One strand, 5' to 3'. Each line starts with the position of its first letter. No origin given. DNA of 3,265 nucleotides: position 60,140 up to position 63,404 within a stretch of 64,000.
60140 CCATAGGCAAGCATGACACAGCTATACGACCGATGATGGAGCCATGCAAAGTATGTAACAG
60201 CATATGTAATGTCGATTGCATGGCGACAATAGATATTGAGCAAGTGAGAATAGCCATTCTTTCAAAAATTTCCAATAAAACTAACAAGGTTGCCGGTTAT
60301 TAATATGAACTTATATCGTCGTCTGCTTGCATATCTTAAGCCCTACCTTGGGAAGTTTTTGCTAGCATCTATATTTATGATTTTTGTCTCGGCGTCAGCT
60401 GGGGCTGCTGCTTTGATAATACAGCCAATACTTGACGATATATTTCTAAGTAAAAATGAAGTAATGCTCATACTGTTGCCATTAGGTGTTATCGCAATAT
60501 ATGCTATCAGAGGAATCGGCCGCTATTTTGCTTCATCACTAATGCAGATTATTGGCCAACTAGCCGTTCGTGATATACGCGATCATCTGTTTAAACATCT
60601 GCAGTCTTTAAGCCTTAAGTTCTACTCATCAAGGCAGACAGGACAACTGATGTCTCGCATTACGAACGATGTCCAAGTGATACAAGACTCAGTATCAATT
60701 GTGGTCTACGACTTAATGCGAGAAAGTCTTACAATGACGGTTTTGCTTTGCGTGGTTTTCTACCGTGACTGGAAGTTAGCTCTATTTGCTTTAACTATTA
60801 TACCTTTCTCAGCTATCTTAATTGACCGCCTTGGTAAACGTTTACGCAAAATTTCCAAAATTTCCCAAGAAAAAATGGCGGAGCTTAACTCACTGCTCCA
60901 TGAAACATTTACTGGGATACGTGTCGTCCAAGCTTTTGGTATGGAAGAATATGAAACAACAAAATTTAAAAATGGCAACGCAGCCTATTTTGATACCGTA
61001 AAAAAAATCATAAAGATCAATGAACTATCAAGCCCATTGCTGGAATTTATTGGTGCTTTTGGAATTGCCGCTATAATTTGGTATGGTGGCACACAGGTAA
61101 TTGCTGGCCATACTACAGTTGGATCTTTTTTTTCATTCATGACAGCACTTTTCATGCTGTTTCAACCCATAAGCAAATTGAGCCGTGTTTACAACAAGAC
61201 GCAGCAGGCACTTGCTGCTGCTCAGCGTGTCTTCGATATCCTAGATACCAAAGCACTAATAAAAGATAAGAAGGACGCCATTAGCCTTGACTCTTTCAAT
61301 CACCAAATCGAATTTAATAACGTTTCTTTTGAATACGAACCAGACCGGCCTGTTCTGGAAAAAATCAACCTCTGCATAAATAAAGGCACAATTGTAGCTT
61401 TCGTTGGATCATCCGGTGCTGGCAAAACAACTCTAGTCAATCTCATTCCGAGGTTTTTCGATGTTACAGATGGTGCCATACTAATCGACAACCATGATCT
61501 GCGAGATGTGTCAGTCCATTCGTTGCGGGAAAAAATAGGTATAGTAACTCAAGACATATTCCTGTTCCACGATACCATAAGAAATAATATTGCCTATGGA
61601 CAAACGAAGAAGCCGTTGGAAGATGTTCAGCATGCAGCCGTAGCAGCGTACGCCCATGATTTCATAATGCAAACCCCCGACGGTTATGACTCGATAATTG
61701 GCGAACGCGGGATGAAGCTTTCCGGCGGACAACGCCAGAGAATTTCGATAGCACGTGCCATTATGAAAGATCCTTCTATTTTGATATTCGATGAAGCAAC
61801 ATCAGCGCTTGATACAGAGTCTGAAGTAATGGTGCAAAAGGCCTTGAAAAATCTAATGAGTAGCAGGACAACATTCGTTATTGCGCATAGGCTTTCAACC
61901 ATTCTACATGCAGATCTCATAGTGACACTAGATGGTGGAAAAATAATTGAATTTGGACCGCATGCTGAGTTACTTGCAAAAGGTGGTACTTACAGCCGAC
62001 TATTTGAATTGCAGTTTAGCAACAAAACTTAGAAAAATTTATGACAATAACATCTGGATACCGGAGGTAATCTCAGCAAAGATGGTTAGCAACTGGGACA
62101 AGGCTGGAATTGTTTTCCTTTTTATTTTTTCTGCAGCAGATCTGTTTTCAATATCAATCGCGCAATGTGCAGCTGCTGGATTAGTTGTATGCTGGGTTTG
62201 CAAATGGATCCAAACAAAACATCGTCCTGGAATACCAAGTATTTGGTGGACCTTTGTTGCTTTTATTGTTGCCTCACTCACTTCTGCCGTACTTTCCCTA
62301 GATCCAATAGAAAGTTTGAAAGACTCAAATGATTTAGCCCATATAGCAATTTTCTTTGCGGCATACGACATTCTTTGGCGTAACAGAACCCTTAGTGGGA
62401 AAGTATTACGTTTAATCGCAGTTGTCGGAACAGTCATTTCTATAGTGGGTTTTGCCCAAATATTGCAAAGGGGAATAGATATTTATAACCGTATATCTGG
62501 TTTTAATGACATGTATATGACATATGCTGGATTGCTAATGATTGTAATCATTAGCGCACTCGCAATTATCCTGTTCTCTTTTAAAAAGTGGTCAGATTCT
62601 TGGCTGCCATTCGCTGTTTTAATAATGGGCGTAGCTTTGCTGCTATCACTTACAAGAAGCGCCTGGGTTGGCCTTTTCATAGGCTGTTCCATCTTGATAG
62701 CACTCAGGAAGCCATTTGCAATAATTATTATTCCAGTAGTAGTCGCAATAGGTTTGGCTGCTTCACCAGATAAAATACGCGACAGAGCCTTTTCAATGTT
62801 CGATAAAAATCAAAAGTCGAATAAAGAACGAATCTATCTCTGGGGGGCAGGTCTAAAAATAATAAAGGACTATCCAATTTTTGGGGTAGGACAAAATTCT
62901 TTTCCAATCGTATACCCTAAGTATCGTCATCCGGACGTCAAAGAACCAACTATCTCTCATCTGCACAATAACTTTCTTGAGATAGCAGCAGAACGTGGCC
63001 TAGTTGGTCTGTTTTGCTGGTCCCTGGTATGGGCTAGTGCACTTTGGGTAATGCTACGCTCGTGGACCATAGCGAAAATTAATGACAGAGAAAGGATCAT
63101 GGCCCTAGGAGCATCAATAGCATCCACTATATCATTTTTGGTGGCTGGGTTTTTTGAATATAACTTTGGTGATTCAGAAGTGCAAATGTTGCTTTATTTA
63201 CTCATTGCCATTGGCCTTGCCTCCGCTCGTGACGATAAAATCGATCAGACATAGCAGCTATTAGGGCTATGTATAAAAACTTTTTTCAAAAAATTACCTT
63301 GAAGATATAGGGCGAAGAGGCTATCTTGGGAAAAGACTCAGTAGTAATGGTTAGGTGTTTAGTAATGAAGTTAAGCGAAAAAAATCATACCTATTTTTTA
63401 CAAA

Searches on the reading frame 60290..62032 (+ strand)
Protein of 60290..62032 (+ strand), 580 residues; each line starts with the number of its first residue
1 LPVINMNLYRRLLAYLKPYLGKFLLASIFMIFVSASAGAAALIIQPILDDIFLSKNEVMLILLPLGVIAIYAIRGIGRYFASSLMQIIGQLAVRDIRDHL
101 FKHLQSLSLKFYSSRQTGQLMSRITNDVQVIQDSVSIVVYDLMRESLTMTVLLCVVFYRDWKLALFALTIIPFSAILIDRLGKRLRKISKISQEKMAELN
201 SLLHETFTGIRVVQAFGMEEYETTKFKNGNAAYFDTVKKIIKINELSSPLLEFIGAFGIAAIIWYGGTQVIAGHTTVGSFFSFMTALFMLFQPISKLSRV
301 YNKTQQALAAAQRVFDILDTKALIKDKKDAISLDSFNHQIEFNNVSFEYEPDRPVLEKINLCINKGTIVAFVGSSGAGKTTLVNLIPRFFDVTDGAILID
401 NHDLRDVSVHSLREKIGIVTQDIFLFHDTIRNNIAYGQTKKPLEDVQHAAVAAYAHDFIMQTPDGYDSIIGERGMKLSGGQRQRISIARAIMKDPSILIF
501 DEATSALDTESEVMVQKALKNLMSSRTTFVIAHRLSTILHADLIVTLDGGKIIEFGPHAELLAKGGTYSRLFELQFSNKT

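Call 60: search_protein_families(library=pfam, proteins=[window:60290-62032:+], max_evalue=0.00001)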
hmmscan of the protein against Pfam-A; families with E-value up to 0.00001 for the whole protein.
window:60290-62032:+ (580 aa): 3 families
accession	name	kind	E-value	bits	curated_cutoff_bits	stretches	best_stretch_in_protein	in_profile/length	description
PF00664.28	ABC_membrane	-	1.1e-52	179.9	28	1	25-293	3-273/274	ABC transporter transmembrane region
PF00005.33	ABC_tran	-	8.5e-32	111.1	25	1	356-505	1-137/137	ABC transporter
PF02463.25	SMC_N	-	7.4e-06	26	40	0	396-545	110-209/220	RecF/RecN/SMC N terminal domain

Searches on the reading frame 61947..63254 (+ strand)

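Call 60: search_protein_families(library=pfam, proteins=[window:61947-63254:+], max_evalue=0.00001)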
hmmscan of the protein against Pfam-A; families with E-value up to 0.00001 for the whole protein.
window:61947-63254:+ (435 aa): 1 family
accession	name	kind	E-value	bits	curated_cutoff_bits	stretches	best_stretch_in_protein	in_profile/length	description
PF04932.20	Wzy_C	-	6.6e-27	94.6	31.7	1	222-358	1-148/149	O-Antigen ligase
